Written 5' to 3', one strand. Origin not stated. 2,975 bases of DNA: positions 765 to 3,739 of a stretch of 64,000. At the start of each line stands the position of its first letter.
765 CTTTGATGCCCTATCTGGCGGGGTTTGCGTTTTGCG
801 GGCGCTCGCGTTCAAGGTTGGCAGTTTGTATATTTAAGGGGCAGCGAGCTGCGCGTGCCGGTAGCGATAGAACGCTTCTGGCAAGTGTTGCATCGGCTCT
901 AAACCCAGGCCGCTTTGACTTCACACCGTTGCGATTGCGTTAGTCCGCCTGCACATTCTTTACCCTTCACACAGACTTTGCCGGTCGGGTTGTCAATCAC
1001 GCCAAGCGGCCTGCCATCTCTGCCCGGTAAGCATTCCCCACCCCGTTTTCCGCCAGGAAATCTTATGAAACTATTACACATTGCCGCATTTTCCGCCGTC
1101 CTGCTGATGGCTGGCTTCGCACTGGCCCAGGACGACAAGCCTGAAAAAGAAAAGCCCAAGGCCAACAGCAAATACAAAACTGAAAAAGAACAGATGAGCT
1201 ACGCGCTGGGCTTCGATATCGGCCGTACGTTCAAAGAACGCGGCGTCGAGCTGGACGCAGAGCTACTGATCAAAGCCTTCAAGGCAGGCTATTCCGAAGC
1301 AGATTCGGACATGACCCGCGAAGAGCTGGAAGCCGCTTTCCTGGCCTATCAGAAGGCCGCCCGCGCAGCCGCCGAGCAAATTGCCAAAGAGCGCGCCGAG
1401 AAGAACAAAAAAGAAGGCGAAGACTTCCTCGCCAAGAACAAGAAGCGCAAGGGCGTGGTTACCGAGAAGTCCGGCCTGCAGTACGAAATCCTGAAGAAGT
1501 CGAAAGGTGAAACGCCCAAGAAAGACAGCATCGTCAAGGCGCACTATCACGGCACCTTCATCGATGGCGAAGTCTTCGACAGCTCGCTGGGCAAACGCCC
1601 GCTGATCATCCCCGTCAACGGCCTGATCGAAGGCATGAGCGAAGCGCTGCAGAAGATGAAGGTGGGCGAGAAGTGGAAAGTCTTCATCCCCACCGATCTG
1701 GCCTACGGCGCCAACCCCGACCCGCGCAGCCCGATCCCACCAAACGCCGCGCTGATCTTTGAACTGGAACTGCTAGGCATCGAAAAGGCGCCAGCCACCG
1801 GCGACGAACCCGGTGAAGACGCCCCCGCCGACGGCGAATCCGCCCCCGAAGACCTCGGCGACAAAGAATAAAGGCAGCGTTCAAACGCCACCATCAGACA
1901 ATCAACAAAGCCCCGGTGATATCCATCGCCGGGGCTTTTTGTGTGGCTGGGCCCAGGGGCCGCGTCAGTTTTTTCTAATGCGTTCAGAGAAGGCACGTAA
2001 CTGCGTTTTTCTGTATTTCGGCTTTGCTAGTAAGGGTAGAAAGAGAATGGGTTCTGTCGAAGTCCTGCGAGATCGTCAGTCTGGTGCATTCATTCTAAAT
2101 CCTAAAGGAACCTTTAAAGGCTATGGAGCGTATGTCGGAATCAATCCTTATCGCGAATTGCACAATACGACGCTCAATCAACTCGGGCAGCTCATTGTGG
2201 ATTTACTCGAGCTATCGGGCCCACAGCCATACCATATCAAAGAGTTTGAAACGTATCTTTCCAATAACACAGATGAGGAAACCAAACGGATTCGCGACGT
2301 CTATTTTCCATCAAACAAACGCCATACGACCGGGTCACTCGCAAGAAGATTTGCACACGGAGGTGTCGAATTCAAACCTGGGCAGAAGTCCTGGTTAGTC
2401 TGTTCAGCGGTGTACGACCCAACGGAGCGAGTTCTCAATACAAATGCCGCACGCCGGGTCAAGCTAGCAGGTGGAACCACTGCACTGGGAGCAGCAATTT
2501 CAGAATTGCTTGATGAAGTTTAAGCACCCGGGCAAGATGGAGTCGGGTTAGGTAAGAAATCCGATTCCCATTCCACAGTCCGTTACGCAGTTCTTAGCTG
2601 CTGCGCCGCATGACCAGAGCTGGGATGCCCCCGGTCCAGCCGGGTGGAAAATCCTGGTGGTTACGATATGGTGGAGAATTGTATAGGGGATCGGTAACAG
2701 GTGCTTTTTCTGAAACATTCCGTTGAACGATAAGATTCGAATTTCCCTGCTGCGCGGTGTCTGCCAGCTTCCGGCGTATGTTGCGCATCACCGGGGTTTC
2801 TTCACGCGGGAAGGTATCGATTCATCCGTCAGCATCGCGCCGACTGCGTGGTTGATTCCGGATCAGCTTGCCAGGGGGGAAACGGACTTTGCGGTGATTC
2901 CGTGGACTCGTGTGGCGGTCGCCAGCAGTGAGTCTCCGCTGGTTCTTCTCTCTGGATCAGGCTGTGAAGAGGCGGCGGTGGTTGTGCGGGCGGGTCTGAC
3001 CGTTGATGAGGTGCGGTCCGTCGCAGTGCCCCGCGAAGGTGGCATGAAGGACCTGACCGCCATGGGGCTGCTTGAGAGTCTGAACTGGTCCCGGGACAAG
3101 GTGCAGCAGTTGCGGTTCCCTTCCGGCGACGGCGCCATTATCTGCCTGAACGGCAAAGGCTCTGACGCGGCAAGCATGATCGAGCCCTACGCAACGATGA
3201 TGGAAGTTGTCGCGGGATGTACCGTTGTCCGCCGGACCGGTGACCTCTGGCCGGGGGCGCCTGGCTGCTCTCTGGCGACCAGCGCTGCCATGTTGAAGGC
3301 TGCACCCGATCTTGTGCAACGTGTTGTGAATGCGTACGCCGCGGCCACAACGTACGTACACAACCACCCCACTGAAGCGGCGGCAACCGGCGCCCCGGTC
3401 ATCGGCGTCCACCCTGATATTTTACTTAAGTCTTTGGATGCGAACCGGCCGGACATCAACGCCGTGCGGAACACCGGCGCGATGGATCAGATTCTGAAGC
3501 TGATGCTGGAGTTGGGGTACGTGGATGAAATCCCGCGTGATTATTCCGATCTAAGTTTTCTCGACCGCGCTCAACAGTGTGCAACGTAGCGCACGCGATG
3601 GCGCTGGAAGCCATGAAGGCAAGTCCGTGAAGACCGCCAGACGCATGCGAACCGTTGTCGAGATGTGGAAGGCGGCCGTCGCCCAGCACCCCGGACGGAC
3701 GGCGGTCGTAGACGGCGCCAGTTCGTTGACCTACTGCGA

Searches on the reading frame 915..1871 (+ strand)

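Call 37: search_protein_families(library=pfam, proteins=[window:915-1871:+], max_evalue=0.00001)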
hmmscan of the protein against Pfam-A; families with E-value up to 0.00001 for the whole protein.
window:915-1871:+ (318 aa): 2 families
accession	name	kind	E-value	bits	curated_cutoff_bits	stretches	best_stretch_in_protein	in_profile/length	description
PF01346.23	FKBP_N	-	3.1e-26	92.5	22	1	91-192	1-97/97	Domain amino terminal to FKBP-type peptidyl-prolyl isomerase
PF00254.34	FKBP_C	-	3.6e-25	88.5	21.1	1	199-287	3-94/94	FKBP-type peptidyl-prolyl cis-trans isomerase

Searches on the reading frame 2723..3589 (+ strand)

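Call 37: search_protein_families(library=pfam, proteins=[window:2723-3589:+], max_evalue=0.00001)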
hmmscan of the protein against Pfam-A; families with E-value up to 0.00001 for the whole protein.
window:2723-3589:+ (288 aa): 2 families
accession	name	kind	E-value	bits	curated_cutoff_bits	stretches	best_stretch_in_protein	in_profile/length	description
PF13379.11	NMT1_2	-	3.7e-13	50.3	24.7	1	4-221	7-245/252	NMT1-like family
PF09084.16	NMT1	-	2.6e-10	41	20.5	0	183-219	180-216/216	NMT1/THI5 like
